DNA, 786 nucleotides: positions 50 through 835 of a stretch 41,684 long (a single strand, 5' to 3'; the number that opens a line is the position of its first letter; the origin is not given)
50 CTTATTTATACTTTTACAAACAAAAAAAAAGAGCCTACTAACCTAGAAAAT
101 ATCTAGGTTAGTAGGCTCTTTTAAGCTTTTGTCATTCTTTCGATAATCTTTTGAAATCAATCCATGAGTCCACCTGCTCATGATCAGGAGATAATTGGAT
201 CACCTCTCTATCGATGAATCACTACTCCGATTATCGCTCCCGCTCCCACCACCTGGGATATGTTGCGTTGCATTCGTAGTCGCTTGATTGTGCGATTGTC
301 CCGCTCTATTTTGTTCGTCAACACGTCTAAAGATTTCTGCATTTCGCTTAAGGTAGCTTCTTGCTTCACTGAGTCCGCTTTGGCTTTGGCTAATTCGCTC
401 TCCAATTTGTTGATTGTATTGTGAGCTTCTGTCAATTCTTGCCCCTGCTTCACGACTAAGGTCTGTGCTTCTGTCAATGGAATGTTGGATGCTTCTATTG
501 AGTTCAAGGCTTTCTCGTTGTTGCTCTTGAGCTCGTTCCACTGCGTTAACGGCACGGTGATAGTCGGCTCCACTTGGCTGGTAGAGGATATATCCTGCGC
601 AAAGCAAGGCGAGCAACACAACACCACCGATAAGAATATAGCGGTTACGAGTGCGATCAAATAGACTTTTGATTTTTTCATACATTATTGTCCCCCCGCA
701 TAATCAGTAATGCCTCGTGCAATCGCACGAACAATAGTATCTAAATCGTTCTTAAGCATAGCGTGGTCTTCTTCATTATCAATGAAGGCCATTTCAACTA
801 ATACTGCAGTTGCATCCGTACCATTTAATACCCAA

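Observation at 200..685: Two co-extensive ORFs in different frames at the spanin position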

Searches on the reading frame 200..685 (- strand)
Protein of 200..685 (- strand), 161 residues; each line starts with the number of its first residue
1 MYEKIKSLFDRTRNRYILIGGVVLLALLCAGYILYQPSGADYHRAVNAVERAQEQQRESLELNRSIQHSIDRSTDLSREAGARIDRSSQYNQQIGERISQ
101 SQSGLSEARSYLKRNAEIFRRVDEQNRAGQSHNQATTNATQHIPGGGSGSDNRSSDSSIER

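Call 4: search_protein_families(library=pfam, proteins=[window:200-685:-, window:208-681:-], max_evalue=1)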
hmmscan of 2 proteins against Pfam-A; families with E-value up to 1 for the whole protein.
window:200-685:- (161 aa): 4 families
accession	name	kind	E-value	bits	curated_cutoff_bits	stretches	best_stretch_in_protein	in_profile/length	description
PF23933.1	DUF7269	-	0.044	14.3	29.1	1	11-84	21-94/162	Family of unknown function (DUF7269)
PF20363.3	DUF6658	-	0.061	13.6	27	1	76-117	122-164/178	Family of unknown function (DUF6658)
PF14937.11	DUF4500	-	0.1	13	27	1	14-59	32-79/81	Domain of unknown function (DUF4500)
PF04612.17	T2SSM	-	0.53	10.9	27.8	1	12-67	13-68/160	Type II secretion system (T2SS), protein M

window:208-681:- (157 aa): 24 families
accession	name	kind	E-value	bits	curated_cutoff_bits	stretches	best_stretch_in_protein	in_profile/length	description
PF13870.11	CCDC113_CCDC96_CC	-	0.00095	19.4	31.6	1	45-141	41-137/177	CCDC113/CCDC96, coiled-coil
PF08614.16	ATG16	-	0.0012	19.6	33.7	1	56-137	63-144/200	Autophagy protein 16 (ATG16)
PF04849.18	HAP1_N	-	0.0041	16.8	33.9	1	71-137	198-264/307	HAP1 N-terminal conserved region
PF03961.19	FapA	-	0.0078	16.3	31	1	37-127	106-197/272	Flagellar Assembly Protein A beta solenoid domain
PF24615.2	Spectrin_Anc-1_2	-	0.01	16.5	28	1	45-133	6-98/105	Nuclear anchorage protein 1, spectrin repeat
PF15233.11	SYCE1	-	0.011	16.2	27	1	78-144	23-90/152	Synaptonemal complex central element protein 1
PF05335.18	DUF745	-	0.012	15.7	33.3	1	56-134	44-122/183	Protein of unknown function (DUF745)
PF01519.22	DUF16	-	0.017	16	40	1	47-129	24-96/104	Protein of unknown function DUF16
PF24164.1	TMP_N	-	0.02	15.8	27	1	77-143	13-78/82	Tape measure protein N-terminal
PF05266.19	DUF724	-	0.023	15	38.4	1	50-135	99-184/188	Protein of unknown function (DUF724)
PF13851.11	GAS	-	0.023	14.6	32.3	1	49-138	39-128/200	Growth-arrest specific micro-tubule binding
PF06160.17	EzrA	-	0.023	13.5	39.6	1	47-129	352-434/557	Septation ring formation regulator, EzrA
PF16526.10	CLZ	-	0.034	15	26.7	1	91-127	13-49/71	C-terminal leucine zipper domain of cyclic nucleotide-gated channels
PF24245.1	INO80F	-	0.035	14.6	25.1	1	112-141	13-42/47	INO80 complex subunit F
PF16716.10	BST2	-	0.06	14.4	27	1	68-131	25-88/91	Bone marrow stromal antigen 2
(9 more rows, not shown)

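Call 5: search_protein_families(library=phrogs, proteins=[window:200-685:-, window:208-681:-], max_evalue=1)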
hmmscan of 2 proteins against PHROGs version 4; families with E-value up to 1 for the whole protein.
window:200-685:- (161 aa): 4 families
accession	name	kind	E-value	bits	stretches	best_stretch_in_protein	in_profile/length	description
phrog_18860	-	unknown function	1.7e-46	158.6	1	1-137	1-141/141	-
phrog_13817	-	unknown function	0.27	12.5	1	98-126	30-58/89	-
phrog_7821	-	head and packaging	0.39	11.6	0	65-109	53-96/162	virion structural protein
phrog_1152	-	lysis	0.51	11.3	0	51-122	42-87/127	Rz-like spanin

window:208-681:- (157 aa): 29 families (the best 25 are shown)
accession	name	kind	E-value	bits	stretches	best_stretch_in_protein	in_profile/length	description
phrog_20590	-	other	0.0059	17.2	1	13-127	4-114/242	peptidase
phrog_2658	-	other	0.0066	17.7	1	71-138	48-116/126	hol-like chemotaxis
phrog_2589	-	tail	0.014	12.8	1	36-137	1636-1741/3686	tail protein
phrog_7344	-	head and packaging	0.021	16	1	48-128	78-158/161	terminase small subunit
phrog_7885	-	unknown function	0.021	15.8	1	83-139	23-79/83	-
phrog_4682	-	unknown function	0.021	15.2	1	77-134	178-233/280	-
phrog_28255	-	unknown function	0.058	14.5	1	57-118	33-98/140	-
phrog_24307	-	unknown function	0.058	14.4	1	74-139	27-88/136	-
phrog_19577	-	head and packaging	0.063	13.4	1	50-148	97-198/378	minor head protein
phrog_167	-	tail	0.071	11.7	1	47-133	174-235/1555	tail length tape measure protein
phrog_23128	-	unknown function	0.073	13.4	1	66-145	145-220/288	-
phrog_1272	-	tail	0.077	11.6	1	50-140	88-178/1606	tail length tape measure protein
phrog_9069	-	unknown function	0.097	13.9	1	86-124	9-47/99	-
phrog_1219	-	tail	0.1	13.3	1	53-123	92-160/233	tail needle protein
phrog_37588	-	unknown function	0.11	13.8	1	81-134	21-74/79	-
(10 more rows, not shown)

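Call 6: search_dna_similar(query=window:200-685:-, collection=phages, mode=protein, max_rows=40, max_evalue=0.001)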
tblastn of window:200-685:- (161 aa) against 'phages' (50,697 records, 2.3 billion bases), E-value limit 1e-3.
No match.

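Call 7: search_dna_similar(query=window:208-681:-, collection=phages, mode=protein, max_rows=40, max_evalue=0.001)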
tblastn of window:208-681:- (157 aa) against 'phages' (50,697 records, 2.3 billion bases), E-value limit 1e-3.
No match.

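Call 8: find_homologous_proteins(query=window:200-685:-)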
Query window:200-685:- (161 aa): 2684 proteins with E <= 0.001 among 2741 candidates; the best 120 are listed.
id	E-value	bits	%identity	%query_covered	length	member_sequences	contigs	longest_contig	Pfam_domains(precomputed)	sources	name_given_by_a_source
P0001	6.0e-95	333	99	100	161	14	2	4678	-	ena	-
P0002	1.5e-85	302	91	99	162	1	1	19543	-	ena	-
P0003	1.1e-84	300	89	100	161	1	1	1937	-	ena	-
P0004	1.1e-84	299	89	99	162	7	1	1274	-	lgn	-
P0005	1.5e-84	299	88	100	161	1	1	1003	-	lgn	-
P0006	1.5e-84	299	89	100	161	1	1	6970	-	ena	-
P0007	1.7e-84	299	91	99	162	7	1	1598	-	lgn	-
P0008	3.6e-84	298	88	100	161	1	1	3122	-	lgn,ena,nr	nr:MAG TPA: Type II secretion system, protein M [Caudoviricetes sp.]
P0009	4.7e-84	298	88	100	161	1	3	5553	-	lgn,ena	-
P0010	8.0e-84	297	90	99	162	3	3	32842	-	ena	-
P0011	8.1e-84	297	89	100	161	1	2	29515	-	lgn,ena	-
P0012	8.3e-84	297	88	100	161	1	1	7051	-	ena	-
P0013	3.3e-83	295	89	100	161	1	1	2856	-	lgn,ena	-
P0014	3.3e-83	295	86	100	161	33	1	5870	-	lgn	-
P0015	4.8e-83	294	87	100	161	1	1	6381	-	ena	-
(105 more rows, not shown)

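Call 9: find_homologous_proteins(query=window:208-681:-)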
Query window:208-681:- (157 aa): 2507 proteins with E <= 0.001 among 2564 candidates; the best 120 are listed.
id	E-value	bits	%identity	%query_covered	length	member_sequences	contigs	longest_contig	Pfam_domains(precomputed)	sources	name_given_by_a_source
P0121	6.1e-86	303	94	100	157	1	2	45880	-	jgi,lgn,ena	jgi:septal ring factor EnvC (AmiA/AmiB activator)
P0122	2.4e-85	301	93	100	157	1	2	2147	-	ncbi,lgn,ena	-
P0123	3.2e-85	301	94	100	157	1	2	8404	-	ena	-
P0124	3.6e-85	301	94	100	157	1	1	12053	-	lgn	-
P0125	4.4e-85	300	93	100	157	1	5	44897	-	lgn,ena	-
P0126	4.4e-85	300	94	100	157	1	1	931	-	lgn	-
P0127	5.4e-85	300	94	100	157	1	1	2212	-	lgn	-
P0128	5.4e-85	300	94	100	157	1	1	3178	-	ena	-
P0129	8.0e-85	299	93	100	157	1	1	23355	-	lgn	-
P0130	1.0e-84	299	93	100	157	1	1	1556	-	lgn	-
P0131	1.2e-84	299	93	100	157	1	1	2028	-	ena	-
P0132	1.5e-84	298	92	100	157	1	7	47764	-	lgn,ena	-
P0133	2.0e-84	298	94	100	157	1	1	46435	-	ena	-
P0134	2.0e-84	298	94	100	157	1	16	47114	-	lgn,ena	-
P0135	2.7e-84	298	92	100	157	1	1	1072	-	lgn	-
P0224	9.6e-82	289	90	100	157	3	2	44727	PF28019.1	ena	-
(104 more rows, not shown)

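Call 11: find_related_loci(query=window:208-681:-, collection=viral_contigs, flank=2500)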
Query window:208-681:- (157 aa) in viral_contigs; peptide patterns used: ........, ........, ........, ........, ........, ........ (x = any residue, [..] = any of these).
264 stretches matched a pattern; 252 encode a relative of the query (tblastn E <= 1e-3); the best 80 are kept; 80 distinct loci.
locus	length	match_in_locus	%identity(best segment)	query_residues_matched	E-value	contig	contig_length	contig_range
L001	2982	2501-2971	94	1-157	3e-98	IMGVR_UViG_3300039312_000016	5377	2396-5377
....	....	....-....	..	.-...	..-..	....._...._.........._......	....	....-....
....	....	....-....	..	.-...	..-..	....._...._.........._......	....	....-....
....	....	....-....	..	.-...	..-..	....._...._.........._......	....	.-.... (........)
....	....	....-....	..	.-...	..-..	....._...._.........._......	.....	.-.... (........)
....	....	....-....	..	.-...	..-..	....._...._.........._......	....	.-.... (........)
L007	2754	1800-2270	91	1-157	3e-96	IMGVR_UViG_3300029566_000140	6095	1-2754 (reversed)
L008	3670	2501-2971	90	1-157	5e-94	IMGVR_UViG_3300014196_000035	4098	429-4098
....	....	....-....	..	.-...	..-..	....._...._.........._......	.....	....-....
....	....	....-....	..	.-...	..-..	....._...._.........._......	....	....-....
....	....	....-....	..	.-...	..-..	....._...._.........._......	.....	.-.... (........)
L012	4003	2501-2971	89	1-157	5e-92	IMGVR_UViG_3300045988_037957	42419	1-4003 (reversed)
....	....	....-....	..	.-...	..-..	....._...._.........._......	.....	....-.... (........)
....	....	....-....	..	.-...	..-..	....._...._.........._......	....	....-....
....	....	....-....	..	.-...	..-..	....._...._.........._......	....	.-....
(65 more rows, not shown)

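Call 12: find_related_loci(query=window:208-681:-, collection=genome_contigs, flank=2500)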
Query window:208-681:- (157 aa) in genome_contigs; peptide patterns used: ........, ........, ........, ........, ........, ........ (x = any residue, [..] = any of these).
141 stretches matched a pattern; 12 encode a relative of the query (tblastn E <= 1e-3); 12 distinct loci.
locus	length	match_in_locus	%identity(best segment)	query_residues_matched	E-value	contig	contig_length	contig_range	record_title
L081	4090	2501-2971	77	1-157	6e-78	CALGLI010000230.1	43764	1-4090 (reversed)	MAG TPA_asm: uncultured Veillonella sp. isolate ERR589727_bin.7_CONCOCT_v1.1_MAG genome assembly, contig: ERZ773206.125,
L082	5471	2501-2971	71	1-157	2e-71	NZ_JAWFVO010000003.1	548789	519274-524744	MAG: Veillonella parvula isolate S2_014_017G1_dasS2_014_017G1_maxbin2.maxbin.008 JBBB006G_scaffold_5, whole genome shotg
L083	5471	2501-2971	75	1-157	2e-68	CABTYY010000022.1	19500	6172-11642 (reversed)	MAG TPA_asm: uncultured Veillonella sp. isolate MGYG-HGUT-03784 genome assembly, contig: GUT_GENOME244012_22, whole geno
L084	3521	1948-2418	74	1-157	3e-68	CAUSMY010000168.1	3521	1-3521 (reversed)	MAG TPA_asm: uncultured Veillonella sp. isolate SRR5395396_bin.29_MetaWRAP_v1.3_MAG genome assembly, contig: ERZ14221216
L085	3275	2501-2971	68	1-157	5e-68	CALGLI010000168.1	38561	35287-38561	MAG TPA_asm: uncultured Veillonella sp. isolate ERR589727_bin.7_CONCOCT_v1.1_MAG genome assembly, contig: ERZ773206.172,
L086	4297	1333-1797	68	1-155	8e-67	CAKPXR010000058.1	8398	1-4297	MAG: uncultured Veillonella sp. isolate REFINED_METABAT215_TOP10_CONTIGS_1500_ASSEMBLY_K77_MERGED__Hadza_MoBio_hadza-I-L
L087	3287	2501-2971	73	1-157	7e-66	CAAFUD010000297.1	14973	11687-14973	MAG TPA_asm: uncultured Veillonella sp., isolate HGM14174, WGS project CAAFUD010000000 data, contig: SRS311462_12_k119_5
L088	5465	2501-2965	72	1-155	2e-65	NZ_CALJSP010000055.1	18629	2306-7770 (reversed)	MAG: Veillonella dispar isolate ERR1018218_bin.28_CONCOCT_v1.1_MAG ERZ1745041.1349, whole genome shotgun sequence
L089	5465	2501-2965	71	1-155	3e-64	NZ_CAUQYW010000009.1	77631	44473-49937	MAG: uncultured Veillonella sp. isolate ERR9968876_bin.3_MetaWRAP_v1.3_MAG ERZ21615684.87, whole genome shotgun sequence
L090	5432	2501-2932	71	1-144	1e-62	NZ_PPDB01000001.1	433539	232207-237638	Veillonella denticariosi JCM 15641 Contig_1_len_433539, whole genome shotgun sequence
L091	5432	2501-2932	74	1-144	2e-60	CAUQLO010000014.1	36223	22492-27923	MAG TPA_asm: uncultured Veillonella sp. isolate ERR9969108_bin.14_MetaWRAP_v1.3_MAG genome assembly, contig: ERZ21615767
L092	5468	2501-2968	72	1-156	5e-56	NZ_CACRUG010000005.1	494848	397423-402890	Veillonella parvula isolate VparvulaLFYP99, whole genome shotgun sequence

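Call 31: search_protein_representatives(protein=window:208-681:-)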
Query: 157 residues. Proteins with E-value up to 0.001 (for the whole library): 58; up to 1e-10: 21; up to 1e-30: 4. The best 58 are listed.
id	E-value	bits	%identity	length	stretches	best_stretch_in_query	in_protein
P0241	1.5e-59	216.0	73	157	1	1-155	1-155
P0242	2.8e-42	160.1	61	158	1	7-157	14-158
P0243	3.0e-39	150.3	64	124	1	35-155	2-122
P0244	5.0e-38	146.3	59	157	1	1-131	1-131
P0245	1.5e-30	122.1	74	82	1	1-82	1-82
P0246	1.3e-29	119.1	66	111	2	96-155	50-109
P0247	2.5e-28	115.0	77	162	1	1-77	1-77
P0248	1.2e-25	106.3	48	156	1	31-154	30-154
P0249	1.3e-24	102.9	69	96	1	38-131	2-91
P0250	1.4e-24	102.8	40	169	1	9-155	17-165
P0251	3.2e-22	95.2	43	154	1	26-154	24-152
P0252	2.6e-18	82.5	64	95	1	16-89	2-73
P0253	3.3e-18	82.2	52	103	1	16-96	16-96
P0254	8.0e-18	80.9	69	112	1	88-157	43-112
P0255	7.0e-17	77.9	55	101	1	1-101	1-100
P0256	4.3e-16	75.3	37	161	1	15-146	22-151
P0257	2.7e-15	72.7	39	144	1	13-140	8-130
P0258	5.8e-15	71.7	43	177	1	10-150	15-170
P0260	4.2e-13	65.7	36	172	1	33-146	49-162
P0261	9.6e-11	58.0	35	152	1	12-148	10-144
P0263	1.0e-09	54.7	37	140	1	2-131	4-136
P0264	3.4e-09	53.0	34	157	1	9-154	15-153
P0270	8.7e-08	48.5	35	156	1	9-152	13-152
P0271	2.3e-07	47.1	34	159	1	15-156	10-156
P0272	2.4e-07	47.0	35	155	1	15-155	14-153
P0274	6.2e-07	45.7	32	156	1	14-156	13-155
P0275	1.9e-06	44.2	34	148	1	40-151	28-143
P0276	3.7e-06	43.2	31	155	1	14-138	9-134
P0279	1.5e-05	41.2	30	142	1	19-147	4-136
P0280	2.0e-05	40.8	30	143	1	15-151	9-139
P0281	3.6e-05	40.0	26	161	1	5-156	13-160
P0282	3.9e-05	39.9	32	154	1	6-151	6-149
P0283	4.8e-05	39.6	30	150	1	7-152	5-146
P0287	1.6e-04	37.9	31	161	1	15-156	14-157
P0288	1.8e-04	37.7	24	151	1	13-155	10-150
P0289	1.9e-04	37.6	30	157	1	7-154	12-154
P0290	2.0e-04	37.6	23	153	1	9-150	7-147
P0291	2.4e-04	37.3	28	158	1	17-150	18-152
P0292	3.6e-04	36.7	30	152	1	16-147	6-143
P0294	4.8e-04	36.4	28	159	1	13-153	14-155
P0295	4.9e-04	36.3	27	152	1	12-155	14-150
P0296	7.0e-04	35.8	24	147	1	13-149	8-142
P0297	7.1e-04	35.8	32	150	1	5-148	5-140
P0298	8.6e-04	35.5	30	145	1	8-146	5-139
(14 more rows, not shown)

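Call 38: find_related_loci(query=A2, collection=viral_contigs, flank=2000)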
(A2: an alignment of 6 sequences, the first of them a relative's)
Query A2 (156 aa) in viral_contigs; peptide patterns used: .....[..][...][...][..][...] (x = any residue, [..] = any of these).
276 stretches matched a pattern; 256 encode a relative of the query (tblastn E <= 1e-3); the best 80 are kept; 80 distinct loci.
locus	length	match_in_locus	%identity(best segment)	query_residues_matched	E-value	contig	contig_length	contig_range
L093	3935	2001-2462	61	1-153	1e-56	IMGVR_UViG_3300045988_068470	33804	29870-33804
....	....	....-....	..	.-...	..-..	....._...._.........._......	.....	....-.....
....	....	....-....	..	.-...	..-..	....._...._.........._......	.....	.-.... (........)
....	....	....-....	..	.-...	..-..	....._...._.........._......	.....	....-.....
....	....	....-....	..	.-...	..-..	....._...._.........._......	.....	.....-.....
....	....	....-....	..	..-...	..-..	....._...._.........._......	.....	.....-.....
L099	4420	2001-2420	57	26-156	7e-43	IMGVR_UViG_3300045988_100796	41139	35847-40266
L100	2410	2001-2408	57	14-145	4e-43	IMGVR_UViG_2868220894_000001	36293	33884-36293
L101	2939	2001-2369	59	34-156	4e-42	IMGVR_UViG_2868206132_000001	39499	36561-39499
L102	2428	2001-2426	56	10-145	4e-42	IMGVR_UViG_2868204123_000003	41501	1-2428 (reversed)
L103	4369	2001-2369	60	34-156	4e-41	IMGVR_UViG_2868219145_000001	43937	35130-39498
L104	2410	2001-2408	54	14-145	3e-39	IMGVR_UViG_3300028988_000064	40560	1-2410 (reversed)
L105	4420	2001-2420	59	26-156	3e-38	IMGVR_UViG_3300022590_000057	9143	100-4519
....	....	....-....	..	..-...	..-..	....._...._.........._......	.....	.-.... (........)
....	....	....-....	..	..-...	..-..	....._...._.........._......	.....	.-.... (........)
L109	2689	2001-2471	45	4-155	6e-34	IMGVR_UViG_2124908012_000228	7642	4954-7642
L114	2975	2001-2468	40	18-156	4e-26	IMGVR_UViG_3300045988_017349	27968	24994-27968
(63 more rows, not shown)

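Call 40: find_related_loci(query=A4, collection=viral_contigs, flank=2000)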
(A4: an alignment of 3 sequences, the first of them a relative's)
Query A4 (161 aa) in viral_contigs; peptide patterns used: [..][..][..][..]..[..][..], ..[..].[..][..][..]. (x = any residue, [..] = any of these).
223 stretches matched a pattern; 37 encode a relative of the query (tblastn E <= 1e-3); 37 distinct loci.
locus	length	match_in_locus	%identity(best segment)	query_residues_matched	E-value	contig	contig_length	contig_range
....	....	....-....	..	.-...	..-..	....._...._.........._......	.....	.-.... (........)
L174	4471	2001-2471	90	1-160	6e-89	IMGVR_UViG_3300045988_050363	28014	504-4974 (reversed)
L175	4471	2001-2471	90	1-160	4e-89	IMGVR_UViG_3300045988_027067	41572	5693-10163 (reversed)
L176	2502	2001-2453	93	1-151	3e-89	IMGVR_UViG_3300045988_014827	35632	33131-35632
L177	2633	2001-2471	87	1-160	6e-85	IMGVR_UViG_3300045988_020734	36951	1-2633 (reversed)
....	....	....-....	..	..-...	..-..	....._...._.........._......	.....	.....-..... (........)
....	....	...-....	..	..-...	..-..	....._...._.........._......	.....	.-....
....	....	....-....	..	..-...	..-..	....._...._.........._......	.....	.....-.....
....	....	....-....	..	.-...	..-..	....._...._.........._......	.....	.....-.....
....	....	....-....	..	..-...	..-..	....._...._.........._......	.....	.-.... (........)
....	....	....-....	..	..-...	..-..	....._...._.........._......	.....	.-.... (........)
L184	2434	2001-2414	33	7-153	1e-17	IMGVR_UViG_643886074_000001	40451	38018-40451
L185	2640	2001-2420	34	3-146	1e-17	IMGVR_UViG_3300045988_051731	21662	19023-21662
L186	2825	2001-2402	34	11-146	1e-17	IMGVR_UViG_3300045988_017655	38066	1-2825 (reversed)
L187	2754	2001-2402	34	11-146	1e-17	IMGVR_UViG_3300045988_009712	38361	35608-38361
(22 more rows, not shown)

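Call 47: list_cluster_members(proteins=[P0248, P0250, P0251, P0256, P0258, P0264, P0270, P0274, P0280, P0296])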
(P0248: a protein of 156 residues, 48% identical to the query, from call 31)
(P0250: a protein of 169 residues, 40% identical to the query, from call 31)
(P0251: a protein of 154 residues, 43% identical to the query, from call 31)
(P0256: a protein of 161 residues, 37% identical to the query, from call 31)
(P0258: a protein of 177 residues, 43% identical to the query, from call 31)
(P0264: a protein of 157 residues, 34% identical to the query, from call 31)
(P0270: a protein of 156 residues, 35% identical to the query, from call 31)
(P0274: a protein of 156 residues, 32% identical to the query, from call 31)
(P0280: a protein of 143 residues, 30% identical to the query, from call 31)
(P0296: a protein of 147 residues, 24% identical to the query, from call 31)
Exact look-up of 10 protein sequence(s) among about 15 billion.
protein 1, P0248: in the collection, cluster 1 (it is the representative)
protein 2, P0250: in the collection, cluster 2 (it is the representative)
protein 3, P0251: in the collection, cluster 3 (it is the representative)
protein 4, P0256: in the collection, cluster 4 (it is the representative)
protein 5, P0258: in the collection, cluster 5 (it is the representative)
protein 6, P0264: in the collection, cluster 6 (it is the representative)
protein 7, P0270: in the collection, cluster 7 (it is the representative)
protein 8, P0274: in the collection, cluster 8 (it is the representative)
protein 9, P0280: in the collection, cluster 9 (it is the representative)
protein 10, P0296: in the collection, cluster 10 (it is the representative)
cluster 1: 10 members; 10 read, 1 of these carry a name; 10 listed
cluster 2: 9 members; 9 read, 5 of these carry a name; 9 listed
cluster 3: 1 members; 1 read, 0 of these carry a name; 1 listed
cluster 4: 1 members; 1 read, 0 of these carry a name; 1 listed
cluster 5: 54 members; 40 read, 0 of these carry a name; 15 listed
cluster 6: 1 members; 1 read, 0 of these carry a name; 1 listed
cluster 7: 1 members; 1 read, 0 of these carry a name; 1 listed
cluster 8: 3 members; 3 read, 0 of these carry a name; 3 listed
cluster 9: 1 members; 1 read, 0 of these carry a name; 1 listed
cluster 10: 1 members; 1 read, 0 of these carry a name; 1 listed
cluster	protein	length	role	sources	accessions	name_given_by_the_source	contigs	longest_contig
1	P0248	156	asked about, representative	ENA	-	-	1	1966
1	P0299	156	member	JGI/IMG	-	septal ring factor EnvC (AmiA/AmiB activator)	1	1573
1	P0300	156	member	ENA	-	-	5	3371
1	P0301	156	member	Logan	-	-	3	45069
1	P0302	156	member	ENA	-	-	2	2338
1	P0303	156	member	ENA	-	-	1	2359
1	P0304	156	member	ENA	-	-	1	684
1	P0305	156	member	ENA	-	-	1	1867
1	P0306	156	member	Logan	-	-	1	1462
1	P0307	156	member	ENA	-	-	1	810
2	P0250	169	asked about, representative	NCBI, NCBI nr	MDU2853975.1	MAG: hypothetical protein E7B93_08280 [Veillonella sp.] | hypothetical protein [Veillonella sp.]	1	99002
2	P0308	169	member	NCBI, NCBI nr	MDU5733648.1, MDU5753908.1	MAG: hypothetical protein E6Z90_00045 [Veillonella sp.] | hypothetical protein [Veillonella sp.]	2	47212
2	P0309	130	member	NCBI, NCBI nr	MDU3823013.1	MAG: hypothetical protein E7G65_02370 [Veillonella sp.] | hypothetical protein [Veillonella sp.]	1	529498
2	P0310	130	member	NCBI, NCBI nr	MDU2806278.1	MAG: hypothetical protein E7C20_08235 [Veillonella sp.] | hypothetical protein [Veillonella sp.]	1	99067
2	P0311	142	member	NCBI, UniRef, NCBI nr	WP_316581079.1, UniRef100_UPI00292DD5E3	hypothetical protein [Veillonella sp.] | hypothetical protein n=1 Tax=Veillonella sp. TaxID=1926307 RepID=UPI00292DD5E3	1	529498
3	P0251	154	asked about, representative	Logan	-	-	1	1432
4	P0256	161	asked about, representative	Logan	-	-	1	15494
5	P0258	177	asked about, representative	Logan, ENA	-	-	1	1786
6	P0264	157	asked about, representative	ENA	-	-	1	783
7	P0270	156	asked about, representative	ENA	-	-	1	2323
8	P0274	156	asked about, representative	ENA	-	-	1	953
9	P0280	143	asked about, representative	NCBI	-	-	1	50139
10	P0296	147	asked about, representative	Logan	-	-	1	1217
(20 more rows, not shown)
